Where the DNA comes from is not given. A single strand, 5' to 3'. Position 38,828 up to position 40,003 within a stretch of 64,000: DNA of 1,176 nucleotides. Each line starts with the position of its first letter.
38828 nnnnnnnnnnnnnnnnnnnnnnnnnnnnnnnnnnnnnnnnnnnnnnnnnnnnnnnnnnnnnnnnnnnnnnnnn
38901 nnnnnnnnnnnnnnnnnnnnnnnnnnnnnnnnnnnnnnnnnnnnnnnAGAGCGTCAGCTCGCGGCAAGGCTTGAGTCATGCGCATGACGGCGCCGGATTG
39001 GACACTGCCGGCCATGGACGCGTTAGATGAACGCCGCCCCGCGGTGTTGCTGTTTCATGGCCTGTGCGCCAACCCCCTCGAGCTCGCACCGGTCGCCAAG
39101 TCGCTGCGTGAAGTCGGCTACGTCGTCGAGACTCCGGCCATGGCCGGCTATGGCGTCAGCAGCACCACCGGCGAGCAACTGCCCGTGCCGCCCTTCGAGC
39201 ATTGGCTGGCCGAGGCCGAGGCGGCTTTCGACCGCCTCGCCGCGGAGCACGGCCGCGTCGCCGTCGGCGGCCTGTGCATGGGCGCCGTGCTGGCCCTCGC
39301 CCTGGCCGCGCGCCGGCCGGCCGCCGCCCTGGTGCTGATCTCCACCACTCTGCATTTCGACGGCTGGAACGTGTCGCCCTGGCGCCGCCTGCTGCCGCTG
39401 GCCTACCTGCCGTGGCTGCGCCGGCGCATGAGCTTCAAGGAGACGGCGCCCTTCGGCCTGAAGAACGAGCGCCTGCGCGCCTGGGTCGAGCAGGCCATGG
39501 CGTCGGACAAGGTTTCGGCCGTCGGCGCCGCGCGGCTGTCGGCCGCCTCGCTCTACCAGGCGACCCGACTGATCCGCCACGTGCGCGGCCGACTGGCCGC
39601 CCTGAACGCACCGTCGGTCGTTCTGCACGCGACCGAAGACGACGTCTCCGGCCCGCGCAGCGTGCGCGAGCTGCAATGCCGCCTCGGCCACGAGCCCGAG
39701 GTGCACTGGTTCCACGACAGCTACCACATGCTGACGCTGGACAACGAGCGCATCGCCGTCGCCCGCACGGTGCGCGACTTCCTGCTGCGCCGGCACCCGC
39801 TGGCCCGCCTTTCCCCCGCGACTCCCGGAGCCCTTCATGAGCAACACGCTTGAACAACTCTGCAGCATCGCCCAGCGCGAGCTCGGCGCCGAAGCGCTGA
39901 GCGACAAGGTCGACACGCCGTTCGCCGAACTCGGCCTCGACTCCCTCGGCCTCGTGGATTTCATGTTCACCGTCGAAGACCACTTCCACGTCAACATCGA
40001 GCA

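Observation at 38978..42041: Mini lipid-tailoring cluster: Cys-nucleophile hydrolase + ACP + ketosynthase + P-loop protein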

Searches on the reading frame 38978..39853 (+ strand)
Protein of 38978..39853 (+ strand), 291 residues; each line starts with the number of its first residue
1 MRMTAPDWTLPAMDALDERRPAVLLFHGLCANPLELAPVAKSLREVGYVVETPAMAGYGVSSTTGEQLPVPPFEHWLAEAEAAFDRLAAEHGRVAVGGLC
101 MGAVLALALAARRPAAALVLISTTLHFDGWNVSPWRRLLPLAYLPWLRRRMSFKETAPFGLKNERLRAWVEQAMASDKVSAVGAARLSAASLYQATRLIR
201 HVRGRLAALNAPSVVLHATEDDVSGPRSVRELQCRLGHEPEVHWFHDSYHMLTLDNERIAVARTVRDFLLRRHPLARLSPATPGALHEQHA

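Call 3: search_protein_families(library=pfam, proteins=[window:38978-39853:+], max_evalue=0.01)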
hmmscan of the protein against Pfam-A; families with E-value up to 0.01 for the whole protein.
window:38978-39853:+ (291 aa): 5 families
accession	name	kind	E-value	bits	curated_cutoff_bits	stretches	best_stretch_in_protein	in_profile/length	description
PF12146.15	Hydrolase_4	-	1e-23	84.4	27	1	18-256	2-238/239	Serine aminopeptidase, S33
PF00561.26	Abhydrolase_1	-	2.2e-11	44.3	25.8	1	21-255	1-243/245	alpha/beta hydrolase fold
PF12697.13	Abhydrolase_6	-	1.7e-10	42.4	26.3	1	23-260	1-215/217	Alpha/beta hydrolase family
PF01738.24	DLH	-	1.2e-05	25.5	21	1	19-115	12-120/217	Dienelactone hydrolase family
PF20408.4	Abhydrolase_11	-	0.00063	20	27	0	62-122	46-106/193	Alpha/beta hydrolase domain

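Call 4: search_protein_families(library=ncbifam, proteins=[window:38978-39853:+], max_evalue=0.01)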
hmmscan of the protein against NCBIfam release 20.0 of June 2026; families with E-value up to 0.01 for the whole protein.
window:38978-39853:+ (291 aa): 4 families
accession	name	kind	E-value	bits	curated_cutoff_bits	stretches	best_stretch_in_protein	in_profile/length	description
NF051488.1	bifunc_PcaDC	exception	5.2e-06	25.8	390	1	20-272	12-253/375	bifunctional 3-oxoadipate enol-lactonase/4-carboxymuconolactone decarboxylase PcaDC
TIGR02427.1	protocat_pcaD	equivalog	2e-05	24.1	255.85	0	56-129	48-118/251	3-oxoadipate enol-lactonase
NF007857.0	PRK10566.1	equivalog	0.0036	17.1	201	0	17-116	24-131/249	esterase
NF051487.1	bifunc_PcaCD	exception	0.0077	15.4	430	0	22-128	174-276/413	bifunctional 4-carboxymuconolactone decarboxylase/3-oxoadipate enol-lactonase PcaCD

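Call 5: find_homologous_proteins(query=window:38978-39853:+)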
Query window:38978-39853:+ (291 aa): 162 proteins with E <= 0.001 among 8000 candidates; the best 120 are listed.
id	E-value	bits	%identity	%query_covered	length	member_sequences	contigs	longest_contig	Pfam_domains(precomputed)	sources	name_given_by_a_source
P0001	1.3e-169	581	92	100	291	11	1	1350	PF12697.14,PF01738.25,PF00561.27,PF12146.16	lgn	-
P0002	1.4e-169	581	94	96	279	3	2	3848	PF12697.14,PF01738.25,PF00561.27,PF12146.16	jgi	jgi:carboxylesterase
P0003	4.0e-166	569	90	100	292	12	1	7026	PF12697.14,PF01738.25,PF00561.27,PF12146.16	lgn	-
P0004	6.0e-166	569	90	100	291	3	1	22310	PF12697.14,PF01738.25,PF00561.27,PF12146.16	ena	-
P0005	9.1e-166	568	89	100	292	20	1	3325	PF12697.14,PF01738.25,PF00561.27,PF12146.16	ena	-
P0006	3.2e-164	563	90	100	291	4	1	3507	PF12697.14,PF01738.25,PF00561.27,PF12146.16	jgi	-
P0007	2.7e-163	560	92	96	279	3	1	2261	PF12697.14,PF01738.25,PF00561.27,PF12146.16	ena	-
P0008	6.1e-163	559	87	99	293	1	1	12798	PF12697.14,PF01738.25,PF00561.27,PF12146.16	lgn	-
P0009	9.2e-162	555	91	96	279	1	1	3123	PF12697.14,PF01738.25,PF00561.27,PF12146.16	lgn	-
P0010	3.4e-160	550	88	100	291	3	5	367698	PF12697.14,PF01738.25,PF00561.27,PF12146.16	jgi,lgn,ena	-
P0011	1.1e-158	545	87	99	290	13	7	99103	PF12697.14,PF01738.25,PF00561.27,PF12146.16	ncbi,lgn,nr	ncbi:MAG: alpha/beta fold hydrolase [Burkholderiales bacterium]|nr:MAG: alpha/beta fold hydrolase [B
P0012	1.4e-158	545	89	96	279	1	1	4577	PF12697.14,PF01738.25,PF00561.27,PF12146.16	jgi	jgi:carboxylesterase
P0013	1.6e-158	544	90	96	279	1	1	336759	PF12697.14,PF01738.25,PF00561.27,PF12146.16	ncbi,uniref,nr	ncbi:alpha/beta hydrolase [Roseateles cellulosilyticus]|uniref:Alpha/beta fold hydrolase n=1 Tax=Pel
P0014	6.4e-158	542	87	100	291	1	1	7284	PF12697.14,PF01738.25,PF00561.27,PF12146.16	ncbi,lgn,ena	-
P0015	1.9e-157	541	88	99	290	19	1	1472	PF12697.14,PF01738.25,PF00561.27,PF12146.16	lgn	-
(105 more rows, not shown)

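Call 20: search_solved_structures(query=window:38978-39853:+, max_evalue=0.01, show_alignments=3)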
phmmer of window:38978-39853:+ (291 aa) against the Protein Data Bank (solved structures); distinct sequences matched with E-value up to 0.01: 29.
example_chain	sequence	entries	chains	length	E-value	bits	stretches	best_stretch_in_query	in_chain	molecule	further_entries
7e0n_A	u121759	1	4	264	4.7e-17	65.3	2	22-116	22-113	Thermostable monoacylglycerol lipase,Lipase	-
5xks_A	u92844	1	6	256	7.8e-15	58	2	22-116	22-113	Thermostable monoacylglycerol lipase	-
7e04_A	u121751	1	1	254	1.4e-14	57.2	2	179-271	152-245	Lipase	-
4lhe_A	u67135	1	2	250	4.4e-14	55.5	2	22-116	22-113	Thermostable monoacylglycerol lipase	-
4ke9_A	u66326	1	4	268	5.8e-14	55.1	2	22-116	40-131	Thermostable monoacylglycerol lipase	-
3rli_A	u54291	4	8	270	6e-14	55.1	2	22-116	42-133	Thermostable monoacylglycerol lipase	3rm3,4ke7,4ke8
4ke6_A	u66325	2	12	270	2.9e-13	52.8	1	22-116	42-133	Thermostable monoacylglycerol lipase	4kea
1tqh_A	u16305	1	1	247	5.5e-12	48.7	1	20-268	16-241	Carboxylesterase precursor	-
4diu_A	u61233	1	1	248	8.1e-12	48.1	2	20-125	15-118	Engineered Protein PF00326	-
1r1d_A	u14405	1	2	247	9.5e-12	47.9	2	20-126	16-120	Carboxylesterase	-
9jux_A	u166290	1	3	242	1.6e-11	47.2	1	20-268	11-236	Carboxylesterase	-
8hea_A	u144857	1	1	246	1.6e-11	47.1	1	10-122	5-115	Thermostable carboxylesterase Est30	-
8ilt_A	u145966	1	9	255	2.3e-11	46.6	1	20-268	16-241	Carboxylesterase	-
4fbl_A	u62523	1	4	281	3.6e-11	46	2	5-115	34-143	LipS lipolytic enzyme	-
6nkg_A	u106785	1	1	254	3.6e-11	46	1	20-123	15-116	Lip_vut5, C4L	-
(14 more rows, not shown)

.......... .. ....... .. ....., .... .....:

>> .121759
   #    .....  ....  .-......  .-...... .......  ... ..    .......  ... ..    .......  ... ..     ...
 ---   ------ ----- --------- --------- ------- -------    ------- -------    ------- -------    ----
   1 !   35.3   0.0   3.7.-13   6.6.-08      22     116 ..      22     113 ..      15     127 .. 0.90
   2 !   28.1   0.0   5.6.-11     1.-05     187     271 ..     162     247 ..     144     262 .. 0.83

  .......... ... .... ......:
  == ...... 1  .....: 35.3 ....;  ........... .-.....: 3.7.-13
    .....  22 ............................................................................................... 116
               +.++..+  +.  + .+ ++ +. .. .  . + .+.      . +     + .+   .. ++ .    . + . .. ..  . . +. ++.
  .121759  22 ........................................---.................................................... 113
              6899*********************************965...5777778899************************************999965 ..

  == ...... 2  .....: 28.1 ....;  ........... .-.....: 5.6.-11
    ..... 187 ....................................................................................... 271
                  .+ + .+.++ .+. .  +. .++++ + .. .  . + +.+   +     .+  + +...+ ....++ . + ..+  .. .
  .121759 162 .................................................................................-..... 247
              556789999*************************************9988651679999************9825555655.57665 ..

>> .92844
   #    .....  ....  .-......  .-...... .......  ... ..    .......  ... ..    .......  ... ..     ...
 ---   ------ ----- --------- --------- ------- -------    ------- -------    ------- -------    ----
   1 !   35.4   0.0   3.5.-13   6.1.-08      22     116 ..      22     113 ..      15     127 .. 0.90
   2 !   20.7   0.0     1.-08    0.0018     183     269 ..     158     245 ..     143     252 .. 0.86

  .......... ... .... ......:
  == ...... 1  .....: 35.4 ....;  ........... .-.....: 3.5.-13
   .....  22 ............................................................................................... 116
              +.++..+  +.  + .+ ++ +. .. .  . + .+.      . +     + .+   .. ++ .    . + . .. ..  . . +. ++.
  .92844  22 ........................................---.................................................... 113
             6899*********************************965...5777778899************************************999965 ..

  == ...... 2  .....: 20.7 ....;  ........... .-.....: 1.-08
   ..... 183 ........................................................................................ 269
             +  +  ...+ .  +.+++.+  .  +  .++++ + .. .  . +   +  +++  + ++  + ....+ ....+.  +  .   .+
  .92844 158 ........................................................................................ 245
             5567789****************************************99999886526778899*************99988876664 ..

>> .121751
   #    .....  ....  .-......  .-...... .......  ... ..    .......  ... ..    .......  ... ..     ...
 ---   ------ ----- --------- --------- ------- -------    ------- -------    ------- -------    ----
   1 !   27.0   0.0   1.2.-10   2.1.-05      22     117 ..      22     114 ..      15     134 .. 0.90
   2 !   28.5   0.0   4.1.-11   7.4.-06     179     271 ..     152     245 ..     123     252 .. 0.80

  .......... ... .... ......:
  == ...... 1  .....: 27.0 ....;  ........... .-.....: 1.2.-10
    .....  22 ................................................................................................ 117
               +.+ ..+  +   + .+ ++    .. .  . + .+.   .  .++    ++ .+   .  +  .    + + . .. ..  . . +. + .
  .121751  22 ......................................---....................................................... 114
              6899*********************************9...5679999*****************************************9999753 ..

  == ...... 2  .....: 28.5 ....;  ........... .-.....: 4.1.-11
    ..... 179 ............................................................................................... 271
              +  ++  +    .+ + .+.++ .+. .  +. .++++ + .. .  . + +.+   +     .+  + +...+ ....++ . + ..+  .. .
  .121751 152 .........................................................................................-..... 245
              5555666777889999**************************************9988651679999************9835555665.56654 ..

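Call 21: search_protein_representatives(protein=window:38978-39853:+)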
Query: 291 residues. Proteins with E-value up to 0.001 (for the whole library): 3406; up to 1e-10: 819; up to 1e-30: 88. The best 150 are listed.
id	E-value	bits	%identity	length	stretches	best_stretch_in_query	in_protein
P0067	3.5e-115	400.4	69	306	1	5-291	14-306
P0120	1.9e-88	312.7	60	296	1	20-274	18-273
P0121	3.7e-60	219.9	47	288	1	22-284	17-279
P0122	1.4e-56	208.1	44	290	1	3-280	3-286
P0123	4.0e-54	200.1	43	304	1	22-283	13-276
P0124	2.5e-50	187.6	48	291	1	21-269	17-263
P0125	2.8e-50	187.5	42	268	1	20-269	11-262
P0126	2.0e-49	184.7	46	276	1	20-270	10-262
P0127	5.9e-48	179.9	40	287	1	20-268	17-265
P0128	1.0e-47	179.0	43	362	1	21-269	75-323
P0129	2.2e-47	178.0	51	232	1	18-232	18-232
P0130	3.5e-46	174.0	42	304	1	21-272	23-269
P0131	4.0e-46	173.8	40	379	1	10-284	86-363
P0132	2.7e-45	171.1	43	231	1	19-236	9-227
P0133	4.2e-45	170.5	40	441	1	18-282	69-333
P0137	7.2e-44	166.4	38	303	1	21-284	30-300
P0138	1.2e-43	165.7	39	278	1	19-274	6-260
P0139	1.3e-43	165.6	39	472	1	21-270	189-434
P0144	1.8e-40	155.3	39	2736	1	20-271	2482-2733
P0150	4.4e-40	154.0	34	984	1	17-269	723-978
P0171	1.2e-35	139.4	38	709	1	19-271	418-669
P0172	1.4e-35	139.3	33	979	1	21-269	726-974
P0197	3.0e-32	128.3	31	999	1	18-269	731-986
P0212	2.9e-30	121.8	32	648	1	19-269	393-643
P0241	1.3e-26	109.8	32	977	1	21-269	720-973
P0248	7.0e-26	107.4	36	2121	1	20-269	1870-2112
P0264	1.3e-24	103.2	31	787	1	22-268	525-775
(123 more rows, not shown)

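Call 22: search_protein_families(library=pfam, proteins=[P0144, P0248, P0150, P0172, P0171, P0212, P0264, P0139, P0133], max_evalue=0.0001)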
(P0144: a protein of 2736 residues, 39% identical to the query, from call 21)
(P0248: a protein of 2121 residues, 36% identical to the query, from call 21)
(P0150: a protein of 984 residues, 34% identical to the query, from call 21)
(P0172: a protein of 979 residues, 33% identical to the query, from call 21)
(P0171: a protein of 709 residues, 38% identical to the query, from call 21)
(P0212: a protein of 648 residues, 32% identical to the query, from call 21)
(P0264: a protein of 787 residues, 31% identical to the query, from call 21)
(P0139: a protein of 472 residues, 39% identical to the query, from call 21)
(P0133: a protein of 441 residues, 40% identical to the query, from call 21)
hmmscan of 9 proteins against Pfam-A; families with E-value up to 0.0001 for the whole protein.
P0144 (2736 aa): 22 families
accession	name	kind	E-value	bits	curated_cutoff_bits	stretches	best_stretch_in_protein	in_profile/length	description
PF00109.32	ketoacyl-synt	-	7.1e-96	321.1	20.8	1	737-987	2-252/252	Beta-ketoacyl synthase, N-terminal domain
PF00501.34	AMP-binding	-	5.7e-62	210.1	29.9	1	26-441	4-384/384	AMP-binding enzyme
PF08659.16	KR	-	6.9e-61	205.7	22.6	1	2089-2266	1-179/180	KR domain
PF02801.28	Ketoacyl-synt_C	-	7.1e-42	142.6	20.8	1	995-1112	1-118/119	Beta-ketoacyl synthase, C-terminal domain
PF00550.31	PP-binding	-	1.5e-26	92.9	20.8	2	2356-2425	1-67/67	Phosphopantetheine attachment site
PF14765.12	PS-DH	-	3.6e-24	85.6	23.7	1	1452-1589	13-162/166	Polyketide synthase dehydratase N-terminal domain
PF13602.12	ADH_zinc_N_2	-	1.9e-22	81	27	1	1939-2077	1-134/134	Zinc-binding dehydrogenase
PF22621.2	CurL-like_PKS_C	-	3e-21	75.6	27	1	1181-1241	3-64/64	CurL-like, PKS C-terminal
PF21089.3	PKS_DH_N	-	4.6e-16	59.1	27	1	1319-1403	1-86/103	Polyketide synthase dehydratase domain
PF00106.31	adh_short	-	1.7e-15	57.5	26.6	1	2092-2252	4-165/195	short chain dehydrogenase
PF00107.32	ADH_zinc_N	-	2.9e-14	53.6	31.8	1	1907-2005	1-97/129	Zinc-binding dehydrogenase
PF22336.2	RhiE-like_linker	-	6.4e-14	52.1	27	1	1182-1244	1-63/67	RhiE-like, KS-MAT linker domain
PF23297.2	ACP_SdgA_C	-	4.7e-13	49.5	27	2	635-726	5-93/95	Highly reducing polyketide synthase sdgA, C-terminal ACP domain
PF16197.11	KAsynt_C_assoc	-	2.5e-10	41.2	33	1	1117-1226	3-107/111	Ketoacyl-synthetase C-terminal extension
PF12146.15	Hydrolase_4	-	3.1e-09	36.9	27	1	2483-2718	5-238/239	Serine aminopeptidase, S33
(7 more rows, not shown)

P0248 (2121 aa): 17 families
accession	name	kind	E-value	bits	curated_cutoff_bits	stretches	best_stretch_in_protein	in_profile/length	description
PF00109.32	ketoacyl-synt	-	3.6e-93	312.2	20.8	1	738-988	2-252/252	Beta-ketoacyl synthase, N-terminal domain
PF08659.16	KR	-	1.5e-61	207.9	22.6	1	1487-1663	1-178/180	KR domain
PF00501.34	AMP-binding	-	6.4e-53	180.4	29.9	1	24-441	2-384/384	AMP-binding enzyme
PF02801.28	Ketoacyl-synt_C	-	1.4e-42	144.9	20.8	1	996-1114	1-119/119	Beta-ketoacyl synthase, C-terminal domain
PF00550.31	PP-binding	-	1.3e-23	83.4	20.8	2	1754-1823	1-67/67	Phosphopantetheine attachment site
PF22621.2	CurL-like_PKS_C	-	2.6e-21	75.8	27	1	1179-1241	1-64/64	CurL-like, PKS C-terminal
PF00106.31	adh_short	-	5.2e-17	62.4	26.6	1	1489-1652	3-167/195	short chain dehydrogenase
PF16197.11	KAsynt_C_assoc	-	5.4e-14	53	33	1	1127-1226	14-107/111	Ketoacyl-synthetase C-terminal extension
PF22336.2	RhiE-like_linker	-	6.9e-13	48.8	27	1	1182-1242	1-61/67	RhiE-like, KS-MAT linker domain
PF23024.1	AMP-dom_DIP2-like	-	3.7e-11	43.5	27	1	486-589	2-98/110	Disco-interacting protein 2-like, AMP domain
PF12146.15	Hydrolase_4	-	4.9e-11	42.8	27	1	1872-2099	6-238/239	Serine aminopeptidase, S33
PF23297.2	ACP_SdgA_C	-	6.5e-11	42.6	27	0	1746-1803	5-61/95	Highly reducing polyketide synthase sdgA, C-terminal ACP domain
PF13561.12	adh_short_C2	-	1.4e-08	35.1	27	1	1496-1644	6-153/236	Enoyl-(Acyl carrier protein) reductase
PF00561.26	Abhydrolase_1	-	1.4e-06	28.6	25.8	0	1872-2000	2-126/245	alpha/beta hydrolase fold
PF02719.21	Polysacc_synt_2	-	3.2e-06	27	20.2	1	1490-1621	2-128/293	Polysaccharide biosynthesis protein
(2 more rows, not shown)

P0150 (984 aa): 8 families
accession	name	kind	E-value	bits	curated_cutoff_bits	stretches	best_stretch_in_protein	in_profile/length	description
PF00501.34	AMP-binding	-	1.4e-55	189.1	29.9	1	18-431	6-384/384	AMP-binding enzyme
PF12146.15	Hydrolase_4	-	9.8e-18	64.8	27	1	724-965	2-238/239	Serine aminopeptidase, S33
PF00561.26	Abhydrolase_1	-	2e-09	37.9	25.8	1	728-965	2-244/245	alpha/beta hydrolase fold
PF00550.31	PP-binding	-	2.7e-09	37.6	20.8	1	628-695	3-67/67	Phosphopantetheine attachment site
PF23024.1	AMP-dom_DIP2-like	-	6e-08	33.1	27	1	476-577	2-96/110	Disco-interacting protein 2-like, AMP domain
PF01738.24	DLH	-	6.7e-06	26.3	21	0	785-824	76-122/217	Dienelactone hydrolase family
PF12697.13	Abhydrolase_6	-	1.1e-05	26.6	26.3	1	729-965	1-210/217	Alpha/beta hydrolase family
PF23297.2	ACP_SdgA_C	-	6.5e-05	23.4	27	0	631-707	18-91/95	Highly reducing polyketide synthase sdgA, C-terminal ACP domain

P0172 (979 aa): 5 families
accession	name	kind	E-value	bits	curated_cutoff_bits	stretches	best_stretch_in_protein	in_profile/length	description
PF00501.34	AMP-binding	-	1e-55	189.6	29.9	1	18-433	4-384/384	AMP-binding enzyme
PF00550.31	PP-binding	-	1.9e-10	41.3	20.8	1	628-696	2-67/67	Phosphopantetheine attachment site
PF12146.15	Hydrolase_4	-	7.7e-09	35.6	27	1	730-961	9-238/239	Serine aminopeptidase, S33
PF23024.1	AMP-dom_DIP2-like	-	3.5e-08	33.9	27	1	478-580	2-97/110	Disco-interacting protein 2-like, AMP domain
PF00561.26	Abhydrolase_1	-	1.1e-05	25.6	25.8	0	727-879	2-145/245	alpha/beta hydrolase fold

P0171 (709 aa): 4 families
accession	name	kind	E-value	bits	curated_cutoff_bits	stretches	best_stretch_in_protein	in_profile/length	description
PF13493.11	DUF4118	-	4.6e-39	132.9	28.4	3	296-397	2-103/107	Domain of unknown function (DUF4118)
PF12146.15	Hydrolase_4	-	1.5e-17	64.1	27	1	422-654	7-238/239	Serine aminopeptidase, S33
PF00561.26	Abhydrolase_1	-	9.3e-11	42.3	25.8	1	422-651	3-241/245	alpha/beta hydrolase fold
PF12697.13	Abhydrolase_6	-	1.5e-10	42.5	26.3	1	422-656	1-212/217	Alpha/beta hydrolase family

P0212 (648 aa): 5 families
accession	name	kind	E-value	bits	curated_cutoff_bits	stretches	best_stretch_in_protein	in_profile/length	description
PF08659.16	KR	-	1.3e-56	191.9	22.6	1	29-206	1-179/180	KR domain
PF12146.15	Hydrolase_4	-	6e-14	52.3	27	1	395-630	5-238/239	Serine aminopeptidase, S33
PF00106.31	adh_short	-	1.8e-11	44.4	26.6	1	32-186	4-159/195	short chain dehydrogenase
PF00550.31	PP-binding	-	1.8e-09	38.2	20.8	1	297-365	2-67/67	Phosphopantetheine attachment site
PF00561.26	Abhydrolase_1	-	2.8e-08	34.2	25.8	1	395-544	1-141/245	alpha/beta hydrolase fold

P0264 (787 aa): 7 families
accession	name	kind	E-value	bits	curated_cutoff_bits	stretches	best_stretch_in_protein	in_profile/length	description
PF08659.16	KR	-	2.6e-64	216.9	22.6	1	123-300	1-179/180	KR domain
PF00106.31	adh_short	-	5.9e-18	65.5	26.6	1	125-282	3-161/195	short chain dehydrogenase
PF00550.31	PP-binding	-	4.7e-14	52.8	20.8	1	391-459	2-67/67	Phosphopantetheine attachment site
PF12146.15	Hydrolase_4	-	1.1e-13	51.5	27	1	526-763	7-238/239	Serine aminopeptidase, S33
PF13561.12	adh_short_C2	-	4.1e-10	40.1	27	1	131-280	3-153/236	Enoyl-(Acyl carrier protein) reductase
PF16363.11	GDP_Man_Dehyd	-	4.2e-05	23.6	27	0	126-196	1-74/332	GDP-mannose 4,6 dehydratase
PF01370.27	Epimerase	-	4.5e-05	23.4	20.9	1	126-211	2-73/240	NAD dependent epimerase/dehydratase family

P0139 (472 aa): 3 families
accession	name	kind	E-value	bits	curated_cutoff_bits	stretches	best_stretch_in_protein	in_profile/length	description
PF12146.15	Hydrolase_4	-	6.5e-10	39.1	27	1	189-420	5-238/239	Serine aminopeptidase, S33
PF12697.13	Abhydrolase_6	-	1.2e-08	36.3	26.3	1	191-425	1-215/217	Alpha/beta hydrolase family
PF00561.26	Abhydrolase_1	-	1e-05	25.7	25.8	1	190-399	2-224/245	alpha/beta hydrolase fold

P0133 (441 aa): 2 families
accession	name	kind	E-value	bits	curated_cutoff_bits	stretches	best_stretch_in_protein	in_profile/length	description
PF12146.15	Hydrolase_4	-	1.6e-14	54.3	27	1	74-307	7-238/239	Serine aminopeptidase, S33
PF00561.26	Abhydrolase_1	-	7.7e-07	29.5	25.8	1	75-307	4-244/245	alpha/beta hydrolase fold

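Call 24: list_cluster_members(proteins=[P0144, P0248, P0150, P0172, P0197, P0241, P0121, P0122, P0123, P0124])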
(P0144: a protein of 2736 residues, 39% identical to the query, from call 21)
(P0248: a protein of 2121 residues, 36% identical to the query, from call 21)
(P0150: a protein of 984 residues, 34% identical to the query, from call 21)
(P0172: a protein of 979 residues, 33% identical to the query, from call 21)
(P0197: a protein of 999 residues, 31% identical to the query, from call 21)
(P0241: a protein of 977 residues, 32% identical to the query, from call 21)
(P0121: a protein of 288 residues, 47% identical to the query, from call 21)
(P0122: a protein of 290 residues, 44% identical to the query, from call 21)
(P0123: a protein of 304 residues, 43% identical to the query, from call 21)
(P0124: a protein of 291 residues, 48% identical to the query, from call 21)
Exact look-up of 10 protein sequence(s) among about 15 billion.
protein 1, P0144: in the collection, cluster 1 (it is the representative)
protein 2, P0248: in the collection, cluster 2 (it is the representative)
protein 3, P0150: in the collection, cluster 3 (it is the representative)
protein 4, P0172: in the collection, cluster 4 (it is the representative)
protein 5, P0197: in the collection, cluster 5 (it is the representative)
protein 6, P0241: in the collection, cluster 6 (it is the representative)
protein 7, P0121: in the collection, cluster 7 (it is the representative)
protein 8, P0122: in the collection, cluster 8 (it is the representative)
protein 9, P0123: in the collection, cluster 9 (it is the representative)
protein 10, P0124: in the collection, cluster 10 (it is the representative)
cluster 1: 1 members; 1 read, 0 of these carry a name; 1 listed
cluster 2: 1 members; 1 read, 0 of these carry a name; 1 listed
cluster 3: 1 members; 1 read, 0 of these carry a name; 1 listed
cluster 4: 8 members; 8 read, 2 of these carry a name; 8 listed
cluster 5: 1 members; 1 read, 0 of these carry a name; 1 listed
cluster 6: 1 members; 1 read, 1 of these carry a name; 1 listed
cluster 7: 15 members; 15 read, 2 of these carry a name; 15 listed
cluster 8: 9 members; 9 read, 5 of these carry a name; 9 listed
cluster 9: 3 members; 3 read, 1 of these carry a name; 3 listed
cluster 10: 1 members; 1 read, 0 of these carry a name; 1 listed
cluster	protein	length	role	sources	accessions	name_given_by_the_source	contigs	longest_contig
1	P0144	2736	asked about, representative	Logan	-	-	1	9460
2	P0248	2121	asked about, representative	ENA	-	-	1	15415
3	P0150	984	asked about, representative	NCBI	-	-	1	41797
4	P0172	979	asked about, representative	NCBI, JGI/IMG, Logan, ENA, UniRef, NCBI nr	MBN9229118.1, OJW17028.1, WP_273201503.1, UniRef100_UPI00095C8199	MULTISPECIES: AMP-binding protein [Legionella] | AMP-binding protein n=1 Tax=Legionella TaxID=445 RepID=UPI00095C8199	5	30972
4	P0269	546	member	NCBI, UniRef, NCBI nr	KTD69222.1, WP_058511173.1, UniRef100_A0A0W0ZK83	saframycin Mx1 synthetase B [Legionella steelei] | Saframycin Mx1 synthetase B n=1 Tax=Legionella steelei TaxID=947033 RepID=A0A0W0ZK83_9GAMM | phosphopantetheine-binding protein [Legionella steelei]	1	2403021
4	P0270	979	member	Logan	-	-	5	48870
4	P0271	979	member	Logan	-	-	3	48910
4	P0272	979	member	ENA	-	-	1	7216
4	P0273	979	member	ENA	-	-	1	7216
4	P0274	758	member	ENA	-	-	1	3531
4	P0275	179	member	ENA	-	-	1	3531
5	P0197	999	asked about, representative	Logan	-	-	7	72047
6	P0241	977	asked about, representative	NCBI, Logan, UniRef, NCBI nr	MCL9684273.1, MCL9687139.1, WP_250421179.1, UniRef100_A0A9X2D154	alpha/beta fold hydrolase [Legionella maioricensis] | Alpha/beta fold hydrolase n=1 Tax=Legionella maioricensis TaxID=2896528 ...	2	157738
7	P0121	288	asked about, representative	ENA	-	-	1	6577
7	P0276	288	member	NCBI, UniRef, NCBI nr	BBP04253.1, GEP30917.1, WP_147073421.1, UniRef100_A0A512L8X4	hypothetical protein TPL01_20550 [Sulfuriferula plumbiphila] | Serine aminopeptidase S33 domain-containing protein n=1 Tax=Sulfuriferula plumbiphila ... | alpha/beta fold hydrolase [Sulfuriferula plumbiphila]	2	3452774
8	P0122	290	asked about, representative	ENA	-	-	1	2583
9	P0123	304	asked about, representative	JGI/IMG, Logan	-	carboxylesterase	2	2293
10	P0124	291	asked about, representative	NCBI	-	-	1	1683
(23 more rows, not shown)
